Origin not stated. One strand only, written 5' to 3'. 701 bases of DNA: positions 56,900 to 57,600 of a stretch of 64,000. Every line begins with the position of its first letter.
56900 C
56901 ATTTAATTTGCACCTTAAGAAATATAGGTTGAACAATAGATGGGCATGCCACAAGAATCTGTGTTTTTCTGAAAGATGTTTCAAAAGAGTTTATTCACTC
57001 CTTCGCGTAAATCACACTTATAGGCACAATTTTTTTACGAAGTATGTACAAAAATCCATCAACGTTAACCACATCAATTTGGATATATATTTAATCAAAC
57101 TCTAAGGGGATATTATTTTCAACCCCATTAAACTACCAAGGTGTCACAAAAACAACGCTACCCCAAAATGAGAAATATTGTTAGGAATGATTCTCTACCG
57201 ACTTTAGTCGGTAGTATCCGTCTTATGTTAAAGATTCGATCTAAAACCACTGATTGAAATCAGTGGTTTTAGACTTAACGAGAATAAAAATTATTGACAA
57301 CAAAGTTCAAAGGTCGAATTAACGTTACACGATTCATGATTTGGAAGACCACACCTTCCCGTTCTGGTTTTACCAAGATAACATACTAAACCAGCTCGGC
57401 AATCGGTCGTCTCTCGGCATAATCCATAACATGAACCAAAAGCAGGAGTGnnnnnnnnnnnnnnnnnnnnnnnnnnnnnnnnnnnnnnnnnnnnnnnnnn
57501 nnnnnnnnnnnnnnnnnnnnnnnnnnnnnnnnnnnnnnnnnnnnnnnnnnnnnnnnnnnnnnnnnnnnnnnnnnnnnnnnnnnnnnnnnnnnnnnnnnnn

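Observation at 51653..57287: Two copies of a ~95-nt structured element with a compensatory stem mutation, bracketing a 5.4-kb block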

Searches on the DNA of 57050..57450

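Call 38: search_rna_families(source=window, start=57050, end=57450, threshold=evalue, max_evalue=10)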
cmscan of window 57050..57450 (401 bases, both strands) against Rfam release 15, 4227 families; matches with E-value up to 10: 13.
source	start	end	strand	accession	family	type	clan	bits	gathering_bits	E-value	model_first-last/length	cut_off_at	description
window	57234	57314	+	RF02351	psRNA14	Gene; sRNA;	-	34.2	60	0.00035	1-84/84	no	Proteobacteria sRNA psRNA14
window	57216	57279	-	RF02351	psRNA14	Gene; sRNA;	-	27.7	60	0.011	1-84/84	no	Proteobacteria sRNA psRNA14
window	57228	57324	+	RF02320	TtnuHACA13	Gene; snRNA; snoRNA; HACA-box;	-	20.3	100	0.34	1-134/134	no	Tetrahymena snoRNA TtnuHACA13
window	57207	57275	+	RF02495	ohsC_RNA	Gene; antitoxin;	-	20.2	50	1.2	1-77/77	no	Oppression of Hydrophobic ORF by sRNA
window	57121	57248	+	RF01649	ceN67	Gene; snRNA; snoRNA; HACA-box;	-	19.5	70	0.55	1-130/130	no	Caenorhabditis snoRNA ceN67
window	57240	57273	-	RF03996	mir-3012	Gene; miRNA;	-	18.1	90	1.3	15-54/68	no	mir-3012 microRNA precursor family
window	57195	57214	-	RF02351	psRNA14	Gene; sRNA;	-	17.8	60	2.1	14-33/84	no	Proteobacteria sRNA psRNA14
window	57245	57315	+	RF01179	snoU83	Gene; snRNA; snoRNA; CD-box;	-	16.7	50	4.6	1-84/84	no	Small nucleolar RNA U83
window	57259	57343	-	RF01569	DdR2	Gene; snRNA; snoRNA; CD-box;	-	15.7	80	9.5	1-83/83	no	Dictyostelium snoRNA DdR2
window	57244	57269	+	RF00074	mir-29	Gene; miRNA;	-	14.7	46.7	3.3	1-70/70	no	mir-29 microRNA precursor family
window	57244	57269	-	RF00074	mir-29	Gene; miRNA;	-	14.6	46.7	3.5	1-70/70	no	mir-29 microRNA precursor family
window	57231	57286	+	RF04093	mir-1784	Gene; miRNA;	-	13.7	98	8.9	1-92/92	no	mir-1784 microRNA precursor family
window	57247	57363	-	RF00628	RgsA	Gene; sRNA;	-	10.9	88.4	2.1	1-194/194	no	RgsA sRNA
